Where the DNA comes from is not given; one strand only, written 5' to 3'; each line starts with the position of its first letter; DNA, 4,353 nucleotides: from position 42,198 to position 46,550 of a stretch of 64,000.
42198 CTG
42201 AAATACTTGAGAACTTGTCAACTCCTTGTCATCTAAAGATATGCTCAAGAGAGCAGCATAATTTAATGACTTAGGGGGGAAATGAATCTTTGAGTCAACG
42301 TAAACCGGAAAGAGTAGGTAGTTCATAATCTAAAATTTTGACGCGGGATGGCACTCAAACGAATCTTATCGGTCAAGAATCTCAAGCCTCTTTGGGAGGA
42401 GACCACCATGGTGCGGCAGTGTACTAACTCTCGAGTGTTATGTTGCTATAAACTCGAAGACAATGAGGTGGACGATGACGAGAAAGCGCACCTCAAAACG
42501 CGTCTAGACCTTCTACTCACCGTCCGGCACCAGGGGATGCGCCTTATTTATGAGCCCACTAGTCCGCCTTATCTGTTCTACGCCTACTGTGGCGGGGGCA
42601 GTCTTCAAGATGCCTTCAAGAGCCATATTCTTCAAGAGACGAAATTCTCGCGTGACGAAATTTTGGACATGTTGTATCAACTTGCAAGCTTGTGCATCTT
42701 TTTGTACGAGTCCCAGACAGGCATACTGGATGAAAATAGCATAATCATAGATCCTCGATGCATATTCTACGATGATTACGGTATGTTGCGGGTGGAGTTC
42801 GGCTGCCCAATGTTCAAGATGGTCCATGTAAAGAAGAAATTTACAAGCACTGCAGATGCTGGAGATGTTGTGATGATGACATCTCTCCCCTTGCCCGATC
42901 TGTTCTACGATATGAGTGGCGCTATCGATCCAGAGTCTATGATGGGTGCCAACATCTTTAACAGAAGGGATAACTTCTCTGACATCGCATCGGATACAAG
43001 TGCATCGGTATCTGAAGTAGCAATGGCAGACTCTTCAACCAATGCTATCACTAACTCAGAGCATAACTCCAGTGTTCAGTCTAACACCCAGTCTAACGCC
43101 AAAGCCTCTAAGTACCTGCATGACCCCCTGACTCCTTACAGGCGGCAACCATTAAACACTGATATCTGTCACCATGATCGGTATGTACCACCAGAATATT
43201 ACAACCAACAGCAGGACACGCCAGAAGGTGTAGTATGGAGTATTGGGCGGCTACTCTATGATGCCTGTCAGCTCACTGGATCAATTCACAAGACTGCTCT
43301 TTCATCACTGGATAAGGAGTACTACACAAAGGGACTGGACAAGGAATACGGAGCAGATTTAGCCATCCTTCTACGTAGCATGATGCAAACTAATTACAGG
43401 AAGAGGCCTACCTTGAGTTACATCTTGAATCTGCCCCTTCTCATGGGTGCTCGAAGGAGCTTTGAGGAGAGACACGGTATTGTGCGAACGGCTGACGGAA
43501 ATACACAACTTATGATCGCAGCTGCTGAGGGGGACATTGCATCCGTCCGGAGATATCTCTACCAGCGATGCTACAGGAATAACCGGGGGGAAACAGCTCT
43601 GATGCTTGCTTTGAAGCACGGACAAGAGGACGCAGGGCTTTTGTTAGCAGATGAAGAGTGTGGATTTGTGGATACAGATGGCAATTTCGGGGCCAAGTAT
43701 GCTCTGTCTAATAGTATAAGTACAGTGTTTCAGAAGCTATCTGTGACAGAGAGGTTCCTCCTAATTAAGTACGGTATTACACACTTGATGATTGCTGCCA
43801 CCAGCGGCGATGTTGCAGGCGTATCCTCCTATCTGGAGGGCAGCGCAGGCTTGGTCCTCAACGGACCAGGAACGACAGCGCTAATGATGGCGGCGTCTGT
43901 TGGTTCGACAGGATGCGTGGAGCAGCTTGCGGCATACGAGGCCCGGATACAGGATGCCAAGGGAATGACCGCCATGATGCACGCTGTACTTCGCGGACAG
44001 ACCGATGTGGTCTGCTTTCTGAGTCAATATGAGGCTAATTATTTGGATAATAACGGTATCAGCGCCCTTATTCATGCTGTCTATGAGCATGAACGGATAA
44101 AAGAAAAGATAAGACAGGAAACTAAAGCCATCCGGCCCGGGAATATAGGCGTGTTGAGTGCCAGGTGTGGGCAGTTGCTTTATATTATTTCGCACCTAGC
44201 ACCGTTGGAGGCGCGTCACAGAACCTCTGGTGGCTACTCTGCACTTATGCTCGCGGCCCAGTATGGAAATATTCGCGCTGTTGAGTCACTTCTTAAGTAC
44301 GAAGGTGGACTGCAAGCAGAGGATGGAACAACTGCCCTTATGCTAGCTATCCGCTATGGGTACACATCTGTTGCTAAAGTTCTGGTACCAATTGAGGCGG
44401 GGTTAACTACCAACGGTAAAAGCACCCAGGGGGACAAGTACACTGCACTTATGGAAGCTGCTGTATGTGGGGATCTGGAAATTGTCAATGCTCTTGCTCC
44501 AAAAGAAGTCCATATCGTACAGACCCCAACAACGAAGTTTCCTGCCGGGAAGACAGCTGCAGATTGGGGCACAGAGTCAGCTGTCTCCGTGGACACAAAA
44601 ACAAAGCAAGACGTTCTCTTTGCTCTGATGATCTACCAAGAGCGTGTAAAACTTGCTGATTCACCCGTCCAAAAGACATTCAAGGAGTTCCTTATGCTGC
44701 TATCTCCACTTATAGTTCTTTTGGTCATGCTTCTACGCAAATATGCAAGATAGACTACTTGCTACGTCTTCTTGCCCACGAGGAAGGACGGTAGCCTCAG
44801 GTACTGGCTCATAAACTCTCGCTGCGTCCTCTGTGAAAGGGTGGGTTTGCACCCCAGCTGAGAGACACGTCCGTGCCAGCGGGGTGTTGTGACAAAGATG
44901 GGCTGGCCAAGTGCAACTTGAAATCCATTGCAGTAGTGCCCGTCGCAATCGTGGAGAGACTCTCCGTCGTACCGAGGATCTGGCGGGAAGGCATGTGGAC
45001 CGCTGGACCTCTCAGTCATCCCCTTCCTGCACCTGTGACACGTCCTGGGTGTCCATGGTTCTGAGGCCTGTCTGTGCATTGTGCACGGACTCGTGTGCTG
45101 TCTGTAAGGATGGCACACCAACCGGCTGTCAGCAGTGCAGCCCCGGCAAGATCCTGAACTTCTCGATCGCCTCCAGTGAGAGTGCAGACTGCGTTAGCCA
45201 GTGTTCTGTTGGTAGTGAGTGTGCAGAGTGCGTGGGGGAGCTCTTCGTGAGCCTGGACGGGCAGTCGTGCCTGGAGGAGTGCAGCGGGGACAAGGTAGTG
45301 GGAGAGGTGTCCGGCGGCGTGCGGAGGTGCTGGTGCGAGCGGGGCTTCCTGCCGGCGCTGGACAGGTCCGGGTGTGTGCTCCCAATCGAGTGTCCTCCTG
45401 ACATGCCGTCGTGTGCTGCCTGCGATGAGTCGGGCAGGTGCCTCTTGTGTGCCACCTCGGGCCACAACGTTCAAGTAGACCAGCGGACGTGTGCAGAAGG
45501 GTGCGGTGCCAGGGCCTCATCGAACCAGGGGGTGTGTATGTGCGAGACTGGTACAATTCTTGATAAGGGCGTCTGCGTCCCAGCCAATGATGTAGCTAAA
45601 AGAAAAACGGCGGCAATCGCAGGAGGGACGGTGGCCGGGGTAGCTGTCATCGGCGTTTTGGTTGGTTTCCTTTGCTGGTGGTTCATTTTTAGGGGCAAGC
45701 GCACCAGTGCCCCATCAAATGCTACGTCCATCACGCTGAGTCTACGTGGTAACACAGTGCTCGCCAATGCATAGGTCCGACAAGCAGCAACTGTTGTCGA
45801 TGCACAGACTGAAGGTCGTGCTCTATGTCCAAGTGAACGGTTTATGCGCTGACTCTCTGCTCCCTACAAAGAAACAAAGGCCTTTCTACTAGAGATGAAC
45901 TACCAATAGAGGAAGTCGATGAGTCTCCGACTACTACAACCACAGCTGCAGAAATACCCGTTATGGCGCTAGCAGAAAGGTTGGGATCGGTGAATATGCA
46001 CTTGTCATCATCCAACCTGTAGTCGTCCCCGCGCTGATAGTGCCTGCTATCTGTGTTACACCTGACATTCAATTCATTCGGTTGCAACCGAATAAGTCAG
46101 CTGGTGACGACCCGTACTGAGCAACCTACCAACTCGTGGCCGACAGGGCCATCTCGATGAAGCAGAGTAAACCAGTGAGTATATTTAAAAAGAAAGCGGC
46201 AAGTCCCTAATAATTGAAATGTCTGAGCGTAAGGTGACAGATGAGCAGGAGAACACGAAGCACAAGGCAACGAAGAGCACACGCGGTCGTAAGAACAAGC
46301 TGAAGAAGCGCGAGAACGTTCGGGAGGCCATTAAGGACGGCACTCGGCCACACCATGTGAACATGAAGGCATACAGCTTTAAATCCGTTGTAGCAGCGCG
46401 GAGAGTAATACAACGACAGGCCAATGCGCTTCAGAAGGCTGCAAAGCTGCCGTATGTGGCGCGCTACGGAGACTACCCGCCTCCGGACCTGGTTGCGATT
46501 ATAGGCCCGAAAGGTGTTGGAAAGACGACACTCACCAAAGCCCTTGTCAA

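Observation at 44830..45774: Isolated VSP/HCMP-like cysteine-rich fragment with a non-canonical cytoplasmic tail between housekeeping genes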

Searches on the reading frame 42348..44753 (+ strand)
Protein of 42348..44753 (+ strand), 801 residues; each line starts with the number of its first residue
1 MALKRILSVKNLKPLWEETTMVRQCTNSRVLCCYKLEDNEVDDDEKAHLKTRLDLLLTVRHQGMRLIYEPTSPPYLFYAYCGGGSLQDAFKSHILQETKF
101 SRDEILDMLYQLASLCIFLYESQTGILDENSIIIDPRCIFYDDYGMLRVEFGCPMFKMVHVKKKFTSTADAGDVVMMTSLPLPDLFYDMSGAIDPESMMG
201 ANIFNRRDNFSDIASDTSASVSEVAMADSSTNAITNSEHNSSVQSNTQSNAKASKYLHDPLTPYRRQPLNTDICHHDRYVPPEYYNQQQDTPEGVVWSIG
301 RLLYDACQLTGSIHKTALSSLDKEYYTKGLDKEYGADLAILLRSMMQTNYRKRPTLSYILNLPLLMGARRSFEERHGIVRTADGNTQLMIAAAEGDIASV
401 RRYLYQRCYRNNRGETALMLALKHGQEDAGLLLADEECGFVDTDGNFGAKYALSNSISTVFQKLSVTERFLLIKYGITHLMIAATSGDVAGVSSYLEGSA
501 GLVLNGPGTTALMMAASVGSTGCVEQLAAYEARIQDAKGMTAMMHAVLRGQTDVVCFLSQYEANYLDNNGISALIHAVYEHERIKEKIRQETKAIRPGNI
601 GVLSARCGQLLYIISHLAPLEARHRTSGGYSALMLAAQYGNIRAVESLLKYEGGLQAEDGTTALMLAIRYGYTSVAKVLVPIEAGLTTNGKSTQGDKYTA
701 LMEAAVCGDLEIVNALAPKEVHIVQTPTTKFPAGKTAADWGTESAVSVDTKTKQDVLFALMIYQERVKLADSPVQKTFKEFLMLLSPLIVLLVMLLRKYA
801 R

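Call 3: search_protein_families(library=pfam, proteins=[window:42348-44753:+], max_evalue=1)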
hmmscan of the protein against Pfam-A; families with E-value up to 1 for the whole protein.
window:42348-44753:+ (801 aa): 9 families
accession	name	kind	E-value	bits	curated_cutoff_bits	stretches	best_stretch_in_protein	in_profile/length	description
PF12796.13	Ank_2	-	1.4e-54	183.1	27.3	6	633-723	1-86/90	Ankyrin repeats (3 copies)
PF00023.36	Ank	-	7e-22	76.7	21.1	4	629-651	2-24/33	Ankyrin repeat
PF13857.12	Ank_5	-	7.6e-22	77.6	27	3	534-577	11-56/56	Ankyrin repeats (many copies)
PF13606.12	Ank_3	-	1.1e-19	68.6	22.3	2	629-651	2-24/30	Ankyrin repeat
PF13637.12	Ank_4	-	5.2e-16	58.8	22.7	3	635-680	3-50/50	Ankyrin repeats (many copies)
PF00069.31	Pkinase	-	1.3e-05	25.2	31.7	1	270-363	154-261/263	Protein kinase domain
PF07714.23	PK_Tyr_Ser-Thr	-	5e-05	23.2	23.1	1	26-122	25-121/258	Protein tyrosine and serine/threonine kinase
PF24521.3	Ank_KRIT1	-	0.00058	20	80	0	368-433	2-65/149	KRIT1 ankyrin-repeats domain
PF19909.4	DUF6382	-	0.0056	16.8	26.7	1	93-143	61-108/163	Domain of unknown function (DUF6382)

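Call 10: list_cluster_members(proteins=[window:42348-44750:+, window:46219-50097:+, window:45055-45771:+, window:44911-45771:+])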
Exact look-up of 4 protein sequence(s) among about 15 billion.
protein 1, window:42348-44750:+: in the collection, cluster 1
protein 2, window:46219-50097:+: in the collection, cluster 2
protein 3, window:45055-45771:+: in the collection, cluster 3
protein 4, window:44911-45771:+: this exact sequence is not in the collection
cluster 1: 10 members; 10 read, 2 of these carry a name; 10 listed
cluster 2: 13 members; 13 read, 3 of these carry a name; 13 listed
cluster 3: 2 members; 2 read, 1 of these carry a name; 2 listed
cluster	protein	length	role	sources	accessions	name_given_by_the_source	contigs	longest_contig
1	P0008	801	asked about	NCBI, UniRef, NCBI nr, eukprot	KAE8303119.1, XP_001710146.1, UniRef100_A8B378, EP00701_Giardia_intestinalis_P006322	Kinase, NEK [Giardia duodenalis] | Kinase, NEK n=1 Tax=Giardia intestinalis (strain ATCC 50803 / WB clone C6) TaxID=184922 ... | Kinase, NEK [Giardia intestinalis]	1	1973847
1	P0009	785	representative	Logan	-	-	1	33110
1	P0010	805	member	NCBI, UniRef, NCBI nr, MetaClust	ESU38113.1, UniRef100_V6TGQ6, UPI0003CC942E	Ankyrin repeat protein [Giardia duodenalis] | Ankyrin repeat protein n=1 Tax=Giardia intestinalis TaxID=5741 RepID=V6TGQ6_GIAIN | Ankyrin repeat protein [Giardia intestinalis]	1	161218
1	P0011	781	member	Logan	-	-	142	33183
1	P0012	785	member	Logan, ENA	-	-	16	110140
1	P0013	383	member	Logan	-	-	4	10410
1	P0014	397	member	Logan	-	-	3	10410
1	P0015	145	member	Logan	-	-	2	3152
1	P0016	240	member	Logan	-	-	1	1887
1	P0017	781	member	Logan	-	-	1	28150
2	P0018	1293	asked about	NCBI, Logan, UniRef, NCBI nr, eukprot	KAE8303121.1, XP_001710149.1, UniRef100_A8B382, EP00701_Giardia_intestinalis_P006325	Ribosome biogenesis protein BMS1 [Giardia duodenalis] | Ribosome biogenesis protein BMS1 n=1 Tax=Giardia intestinalis (strain ATCC 50803 / WB ... | Ribosome biogenesis protein BMS1 [Giardia intestinalis]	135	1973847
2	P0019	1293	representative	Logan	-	-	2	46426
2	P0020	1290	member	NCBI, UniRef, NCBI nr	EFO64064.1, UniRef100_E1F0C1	Ribosome biogenesis protein BMS1 [Giardia lamblia P15] | Ribosome biogenesis protein BMS1 n=1 Tax=Giardia intestinalis (strain P15) TaxID=658858 ...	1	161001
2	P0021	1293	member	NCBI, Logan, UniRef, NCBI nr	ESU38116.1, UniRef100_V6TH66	Preribosomal RNA processing essential GTPase Bms1 [Giardia duodenalis] | Preribosomal RNA processing essential GTPase Bms1 n=1 Tax=Giardia intestinalis TaxID=5741 ... | Preribosomal RNA processing essential GTPase Bms1 [Giardia intestinalis]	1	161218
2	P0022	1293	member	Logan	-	-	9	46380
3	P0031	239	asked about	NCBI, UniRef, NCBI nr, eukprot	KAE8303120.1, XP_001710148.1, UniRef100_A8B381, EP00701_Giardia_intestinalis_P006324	High cysteine membrane protein [Giardia duodenalis] | High cysteine membrane protein n=1 Tax=Giardia intestinalis (strain ATCC 50803 / WB clone ... | High cysteine membrane protein [Giardia intestinalis]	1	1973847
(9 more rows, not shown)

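Call 14: find_encoding_contigs(protein=P0020, flank=6000, max_places=3)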
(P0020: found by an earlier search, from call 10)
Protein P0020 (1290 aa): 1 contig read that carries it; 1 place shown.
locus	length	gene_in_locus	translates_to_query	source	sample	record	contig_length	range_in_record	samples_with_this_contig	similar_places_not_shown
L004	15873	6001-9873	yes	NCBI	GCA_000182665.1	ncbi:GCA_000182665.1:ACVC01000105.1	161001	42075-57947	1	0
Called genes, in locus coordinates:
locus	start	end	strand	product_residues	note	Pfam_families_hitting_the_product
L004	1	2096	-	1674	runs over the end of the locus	-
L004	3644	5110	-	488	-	PF03302:VSP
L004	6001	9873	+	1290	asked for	PF08142:AARP2CN, PF04950:RIBIOP_C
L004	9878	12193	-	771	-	PF00069:Pkinase, PF07714:PK_Tyr_Ser-Thr (weak), PF12796:Ank_2, PF24521:Ank_KRIT1 (faint), PF13637:Ank_4, PF12796:Ank_2, PF13857:Ank_5 (weak), PF12796:Ank_2, +2 more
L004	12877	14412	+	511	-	PF01331:mRNA_cap_enzyme, PF03919:mRNA_cap_C (weak)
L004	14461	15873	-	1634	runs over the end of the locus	-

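Call 15: find_encoding_contigs(protein=P0021, flank=6000, max_places=3)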
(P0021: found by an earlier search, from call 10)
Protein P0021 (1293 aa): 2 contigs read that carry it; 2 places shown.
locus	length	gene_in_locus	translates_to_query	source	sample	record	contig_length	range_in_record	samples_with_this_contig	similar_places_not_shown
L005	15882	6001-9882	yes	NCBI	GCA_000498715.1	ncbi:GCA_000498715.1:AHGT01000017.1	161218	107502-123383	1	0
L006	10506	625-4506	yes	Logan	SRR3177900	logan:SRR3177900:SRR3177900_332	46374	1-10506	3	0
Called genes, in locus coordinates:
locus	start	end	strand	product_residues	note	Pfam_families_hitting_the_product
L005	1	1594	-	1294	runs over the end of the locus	-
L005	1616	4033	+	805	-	PF00069:Pkinase (faint), PF07714:PK_Tyr_Ser-Thr (faint), PF12796:Ank_2 (weak), PF00023:Ank (faint), PF13606:Ank_3 (faint), PF13637:Ank_4 (faint), PF13857:Ank_5 (faint), PF12796:Ank_2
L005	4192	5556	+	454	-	PF03302:VSP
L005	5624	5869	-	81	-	-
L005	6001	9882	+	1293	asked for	PF08142:AARP2CN, PF04950:RIBIOP_C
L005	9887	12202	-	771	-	PF00069:Pkinase, PF07714:PK_Tyr_Ser-Thr (weak), PF12796:Ank_2, PF24521:Ank_KRIT1 (faint), PF13637:Ank_4 (weak), PF12796:Ank_2, PF13857:Ank_5 (weak), PF12796:Ank_2, +2 more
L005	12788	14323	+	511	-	PF01331:mRNA_cap_enzyme, PF03919:mRNA_cap_C (weak)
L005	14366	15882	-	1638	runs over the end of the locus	-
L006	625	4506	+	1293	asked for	PF08142:AARP2CN, PF04950:RIBIOP_C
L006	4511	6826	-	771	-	PF00069:Pkinase, PF07714:PK_Tyr_Ser-Thr (weak), PF12796:Ank_2, PF24521:Ank_KRIT1 (faint), PF13637:Ank_4 (weak), PF12796:Ank_2, PF13857:Ank_5 (weak), PF12796:Ank_2, +2 more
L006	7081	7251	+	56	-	-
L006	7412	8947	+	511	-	PF01331:mRNA_cap_enzyme, PF03919:mRNA_cap_C (weak)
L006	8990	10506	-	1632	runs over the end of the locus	-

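Call 38: find_encoding_contigs(protein=P0012, flank=5000, max_places=6)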
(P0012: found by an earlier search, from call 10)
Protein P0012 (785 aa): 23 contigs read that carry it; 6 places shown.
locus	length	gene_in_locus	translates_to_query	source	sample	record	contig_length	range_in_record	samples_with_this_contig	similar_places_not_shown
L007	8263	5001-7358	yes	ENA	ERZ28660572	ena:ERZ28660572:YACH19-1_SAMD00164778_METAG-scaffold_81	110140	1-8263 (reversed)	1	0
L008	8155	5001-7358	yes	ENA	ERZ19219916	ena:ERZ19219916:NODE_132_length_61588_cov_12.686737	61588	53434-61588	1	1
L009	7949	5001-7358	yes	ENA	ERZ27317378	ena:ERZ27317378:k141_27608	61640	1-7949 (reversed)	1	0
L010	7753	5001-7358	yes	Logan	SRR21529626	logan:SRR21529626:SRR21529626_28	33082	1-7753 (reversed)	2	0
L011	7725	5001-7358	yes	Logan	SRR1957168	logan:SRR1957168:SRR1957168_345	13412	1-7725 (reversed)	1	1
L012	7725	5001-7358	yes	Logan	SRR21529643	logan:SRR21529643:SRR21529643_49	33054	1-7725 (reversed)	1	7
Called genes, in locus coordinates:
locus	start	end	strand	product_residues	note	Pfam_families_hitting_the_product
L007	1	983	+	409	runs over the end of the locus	-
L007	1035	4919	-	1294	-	-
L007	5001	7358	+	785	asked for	PF00069:Pkinase (faint), PF07714:PK_Tyr_Ser-Thr (faint), PF00023:Ank (faint), PF12796:Ank_2 (weak), PF13606:Ank_3 (faint), PF13857:Ank_5 (faint), PF13637:Ank_4 (faint), PF12796:Ank_2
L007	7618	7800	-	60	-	-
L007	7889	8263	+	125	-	?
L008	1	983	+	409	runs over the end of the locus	-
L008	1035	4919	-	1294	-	-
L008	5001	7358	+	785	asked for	PF00069:Pkinase (faint), PF07714:PK_Tyr_Ser-Thr (faint), PF00023:Ank (faint), PF12796:Ank_2 (weak), PF13606:Ank_3 (faint), PF13857:Ank_5 (faint), PF13637:Ank_4 (faint), PF12796:Ank_2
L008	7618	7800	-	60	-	-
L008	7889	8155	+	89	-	?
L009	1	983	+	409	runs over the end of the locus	-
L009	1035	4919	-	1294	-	-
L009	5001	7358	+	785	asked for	PF00069:Pkinase (faint), PF07714:PK_Tyr_Ser-Thr (faint), PF00023:Ank (faint), PF12796:Ank_2 (weak), PF13606:Ank_3 (faint), PF13857:Ank_5 (faint), PF13637:Ank_4 (faint), PF12796:Ank_2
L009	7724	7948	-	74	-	?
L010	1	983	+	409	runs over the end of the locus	-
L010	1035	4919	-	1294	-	-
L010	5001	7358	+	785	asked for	PF00069:Pkinase (faint), PF07714:PK_Tyr_Ser-Thr (faint), PF00023:Ank (faint), PF12796:Ank_2 (weak), PF13606:Ank_3 (faint), PF13857:Ank_5 (faint), PF13637:Ank_4 (faint), PF12796:Ank_2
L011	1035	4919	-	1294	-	-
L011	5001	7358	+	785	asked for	PF00069:Pkinase (faint), PF07714:PK_Tyr_Ser-Thr (faint), PF00023:Ank (faint), PF12796:Ank_2 (weak), PF13606:Ank_3 (faint), PF13857:Ank_5 (faint), PF13637:Ank_4 (faint), PF12796:Ank_2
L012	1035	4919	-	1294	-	-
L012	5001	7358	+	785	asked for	PF00069:Pkinase (faint), PF07714:PK_Tyr_Ser-Thr (faint), PF00023:Ank (faint), PF12796:Ank_2 (weak), PF13606:Ank_3 (faint), PF13857:Ank_5 (faint), PF13637:Ank_4 (faint), PF12796:Ank_2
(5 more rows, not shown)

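Call 39: find_encoding_contigs(protein=P0031, flank=4000, max_places=6)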
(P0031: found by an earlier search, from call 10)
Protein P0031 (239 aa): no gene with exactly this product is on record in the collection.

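Call 42: find_encoding_contigs(protein=P0011, flank=3000, max_places=10)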
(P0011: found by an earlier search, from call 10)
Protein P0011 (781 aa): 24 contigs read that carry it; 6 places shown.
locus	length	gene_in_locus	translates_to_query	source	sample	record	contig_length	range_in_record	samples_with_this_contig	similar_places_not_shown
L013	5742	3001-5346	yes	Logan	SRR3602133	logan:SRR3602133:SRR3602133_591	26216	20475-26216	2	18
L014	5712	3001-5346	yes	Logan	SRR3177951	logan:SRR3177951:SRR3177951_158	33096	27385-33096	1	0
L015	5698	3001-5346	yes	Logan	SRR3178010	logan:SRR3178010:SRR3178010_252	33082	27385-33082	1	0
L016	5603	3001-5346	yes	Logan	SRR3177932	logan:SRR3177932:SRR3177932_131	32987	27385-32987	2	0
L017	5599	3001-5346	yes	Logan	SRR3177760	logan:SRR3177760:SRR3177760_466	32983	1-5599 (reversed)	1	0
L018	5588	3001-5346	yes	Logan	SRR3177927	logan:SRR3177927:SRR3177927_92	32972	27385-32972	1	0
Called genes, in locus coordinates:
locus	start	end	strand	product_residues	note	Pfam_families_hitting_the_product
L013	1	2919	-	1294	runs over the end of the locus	-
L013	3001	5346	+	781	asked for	PF00069:Pkinase (faint), PF12796:Ank_2 (weak), PF00023:Ank (faint), PF13606:Ank_3 (faint), PF13857:Ank_5 (faint), PF13637:Ank_4 (faint), PF12796:Ank_2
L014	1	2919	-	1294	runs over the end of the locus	-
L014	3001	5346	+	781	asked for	PF00069:Pkinase (faint), PF12796:Ank_2 (weak), PF00023:Ank (faint), PF13606:Ank_3 (faint), PF13857:Ank_5 (faint), PF13637:Ank_4 (faint), PF12796:Ank_2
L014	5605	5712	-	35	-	?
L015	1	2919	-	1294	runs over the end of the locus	-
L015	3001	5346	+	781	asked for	PF00069:Pkinase (faint), PF12796:Ank_2 (weak), PF00023:Ank (faint), PF13606:Ank_3 (faint), PF13857:Ank_5 (faint), PF13637:Ank_4 (faint), PF12796:Ank_2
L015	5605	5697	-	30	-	?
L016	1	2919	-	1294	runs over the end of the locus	-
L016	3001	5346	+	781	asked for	PF00069:Pkinase (faint), PF12796:Ank_2 (weak), PF00023:Ank (faint), PF13606:Ank_3 (faint), PF13857:Ank_5 (faint), PF13637:Ank_4 (faint), PF12796:Ank_2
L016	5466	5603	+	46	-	?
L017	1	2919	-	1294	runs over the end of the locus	-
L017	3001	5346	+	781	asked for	PF00069:Pkinase (faint), PF12796:Ank_2 (weak), PF00023:Ank (faint), PF13606:Ank_3 (faint), PF13857:Ank_5 (faint), PF13637:Ank_4 (faint), PF12796:Ank_2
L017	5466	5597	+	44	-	?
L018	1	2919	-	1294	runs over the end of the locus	-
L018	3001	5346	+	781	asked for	PF00069:Pkinase (faint), PF12796:Ank_2 (weak), PF00023:Ank (faint), PF13606:Ank_3 (faint), PF13857:Ank_5 (faint), PF13637:Ank_4 (faint), PF12796:Ank_2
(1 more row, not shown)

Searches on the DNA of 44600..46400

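Call 70: search_rna_families(source=window, start=44600, end=46400, threshold=evalue, max_evalue=1)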
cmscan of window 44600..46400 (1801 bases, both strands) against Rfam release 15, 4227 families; matches with E-value up to 1: 0.
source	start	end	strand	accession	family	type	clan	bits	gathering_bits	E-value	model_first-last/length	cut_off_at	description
